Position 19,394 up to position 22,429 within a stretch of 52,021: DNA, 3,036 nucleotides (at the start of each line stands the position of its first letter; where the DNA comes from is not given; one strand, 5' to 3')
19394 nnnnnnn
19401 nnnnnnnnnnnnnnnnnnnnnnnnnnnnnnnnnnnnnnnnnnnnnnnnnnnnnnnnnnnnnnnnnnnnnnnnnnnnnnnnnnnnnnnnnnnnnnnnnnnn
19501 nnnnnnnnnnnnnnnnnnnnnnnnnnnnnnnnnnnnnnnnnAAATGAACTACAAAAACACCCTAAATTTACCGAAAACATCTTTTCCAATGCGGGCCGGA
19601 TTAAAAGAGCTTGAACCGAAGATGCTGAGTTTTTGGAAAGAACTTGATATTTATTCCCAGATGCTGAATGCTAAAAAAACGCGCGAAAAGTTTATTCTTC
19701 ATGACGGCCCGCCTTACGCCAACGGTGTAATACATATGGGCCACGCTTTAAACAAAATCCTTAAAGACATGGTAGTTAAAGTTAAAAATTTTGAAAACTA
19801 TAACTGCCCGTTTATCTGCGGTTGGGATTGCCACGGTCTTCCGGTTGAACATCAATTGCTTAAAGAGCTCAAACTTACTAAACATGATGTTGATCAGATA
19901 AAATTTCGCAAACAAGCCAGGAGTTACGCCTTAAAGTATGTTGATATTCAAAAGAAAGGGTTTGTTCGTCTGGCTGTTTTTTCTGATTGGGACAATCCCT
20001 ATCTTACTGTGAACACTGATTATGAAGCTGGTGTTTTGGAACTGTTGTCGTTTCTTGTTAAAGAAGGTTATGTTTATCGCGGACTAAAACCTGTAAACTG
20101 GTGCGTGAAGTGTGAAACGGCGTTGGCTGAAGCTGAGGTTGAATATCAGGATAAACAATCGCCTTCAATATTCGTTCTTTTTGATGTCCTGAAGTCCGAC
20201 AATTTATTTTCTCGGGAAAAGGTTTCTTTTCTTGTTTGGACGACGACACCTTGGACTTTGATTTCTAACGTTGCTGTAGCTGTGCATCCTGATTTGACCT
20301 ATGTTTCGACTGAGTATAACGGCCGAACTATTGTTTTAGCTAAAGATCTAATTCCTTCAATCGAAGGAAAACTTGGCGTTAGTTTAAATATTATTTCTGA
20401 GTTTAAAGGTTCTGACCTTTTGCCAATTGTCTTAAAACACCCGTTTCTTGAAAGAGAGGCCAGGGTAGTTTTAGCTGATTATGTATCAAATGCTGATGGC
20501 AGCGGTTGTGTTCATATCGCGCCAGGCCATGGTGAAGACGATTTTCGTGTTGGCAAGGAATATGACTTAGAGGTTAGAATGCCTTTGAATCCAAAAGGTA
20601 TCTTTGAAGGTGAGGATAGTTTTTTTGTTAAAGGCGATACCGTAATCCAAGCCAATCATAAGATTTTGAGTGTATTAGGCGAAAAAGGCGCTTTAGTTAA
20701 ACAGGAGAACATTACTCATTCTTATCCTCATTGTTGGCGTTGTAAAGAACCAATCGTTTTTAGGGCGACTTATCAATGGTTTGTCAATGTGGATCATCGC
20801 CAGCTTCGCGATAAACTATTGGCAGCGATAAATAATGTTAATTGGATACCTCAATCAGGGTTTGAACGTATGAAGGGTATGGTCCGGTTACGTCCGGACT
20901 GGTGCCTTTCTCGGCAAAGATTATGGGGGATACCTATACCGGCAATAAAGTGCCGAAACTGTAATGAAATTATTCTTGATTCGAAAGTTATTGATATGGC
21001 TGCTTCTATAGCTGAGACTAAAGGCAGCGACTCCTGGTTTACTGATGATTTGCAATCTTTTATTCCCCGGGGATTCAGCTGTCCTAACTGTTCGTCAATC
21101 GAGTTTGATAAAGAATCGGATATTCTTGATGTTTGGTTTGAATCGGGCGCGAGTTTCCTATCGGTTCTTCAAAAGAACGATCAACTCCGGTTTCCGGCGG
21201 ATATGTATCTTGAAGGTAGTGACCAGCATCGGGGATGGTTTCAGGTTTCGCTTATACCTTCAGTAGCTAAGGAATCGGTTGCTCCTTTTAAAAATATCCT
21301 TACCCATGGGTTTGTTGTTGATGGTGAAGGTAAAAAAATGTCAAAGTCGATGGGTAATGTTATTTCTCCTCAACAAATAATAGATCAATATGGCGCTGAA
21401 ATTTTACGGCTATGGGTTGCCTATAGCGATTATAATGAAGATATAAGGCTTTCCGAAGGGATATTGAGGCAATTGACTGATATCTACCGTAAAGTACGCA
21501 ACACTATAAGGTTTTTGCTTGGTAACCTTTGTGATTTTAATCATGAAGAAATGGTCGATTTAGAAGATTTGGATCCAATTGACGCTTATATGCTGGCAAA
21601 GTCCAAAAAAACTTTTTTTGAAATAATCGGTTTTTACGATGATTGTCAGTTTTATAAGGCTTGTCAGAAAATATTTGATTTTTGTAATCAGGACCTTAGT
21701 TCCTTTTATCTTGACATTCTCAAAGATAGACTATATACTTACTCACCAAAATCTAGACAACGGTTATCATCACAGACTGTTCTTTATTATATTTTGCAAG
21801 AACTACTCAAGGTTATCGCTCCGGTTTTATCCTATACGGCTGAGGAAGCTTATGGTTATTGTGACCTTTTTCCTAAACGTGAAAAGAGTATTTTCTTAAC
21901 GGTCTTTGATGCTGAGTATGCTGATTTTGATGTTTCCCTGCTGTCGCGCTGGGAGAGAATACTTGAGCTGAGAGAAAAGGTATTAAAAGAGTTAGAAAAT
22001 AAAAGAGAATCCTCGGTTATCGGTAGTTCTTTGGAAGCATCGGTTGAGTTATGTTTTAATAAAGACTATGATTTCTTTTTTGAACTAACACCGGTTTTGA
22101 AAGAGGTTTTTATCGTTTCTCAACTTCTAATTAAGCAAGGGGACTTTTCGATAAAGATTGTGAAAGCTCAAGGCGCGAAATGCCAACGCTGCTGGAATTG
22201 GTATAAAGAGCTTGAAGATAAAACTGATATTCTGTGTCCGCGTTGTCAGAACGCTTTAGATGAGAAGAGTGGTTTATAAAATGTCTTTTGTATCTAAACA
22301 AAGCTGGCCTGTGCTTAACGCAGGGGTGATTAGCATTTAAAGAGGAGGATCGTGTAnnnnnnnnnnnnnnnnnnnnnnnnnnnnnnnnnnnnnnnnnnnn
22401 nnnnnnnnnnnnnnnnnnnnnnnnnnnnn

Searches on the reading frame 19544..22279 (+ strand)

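Call 9: search_protein_families(library=pfam, proteins=[window:19544-22279:+])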
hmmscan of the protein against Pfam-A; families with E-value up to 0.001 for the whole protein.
window:19544-22279:+ (911 aa): 6 families
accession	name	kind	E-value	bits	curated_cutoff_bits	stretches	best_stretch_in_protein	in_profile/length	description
PF00133.28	tRNA-synt_1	-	7.6e-135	450.3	22.7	1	26-637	1-414/414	tRNA synthetases class I (I, L, M and V)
PF08264.19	Anticodon_1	-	6.7e-27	94.6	25.1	1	680-835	1-147/148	Anticodon-binding domain of tRNA ligase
PF09334.17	tRNA-synt_1g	-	6.7e-24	84.8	20.1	2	57-200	8-136/391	tRNA synthetases class I (M)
PF01406.26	tRNA-synt_1e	-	2.5e-09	37.4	27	1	581-643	236-298/301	tRNA synthetases class I (C) catalytic domain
PF01921.24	tRNA-synt_1f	-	6.8e-07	29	27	1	589-655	273-339/360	tRNA synthetases class I (K)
PF13603.12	tRNA-synt_1_2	-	1.8e-05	24.7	25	1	295-351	87-143/185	Leucyl-tRNA synthetase, editing domain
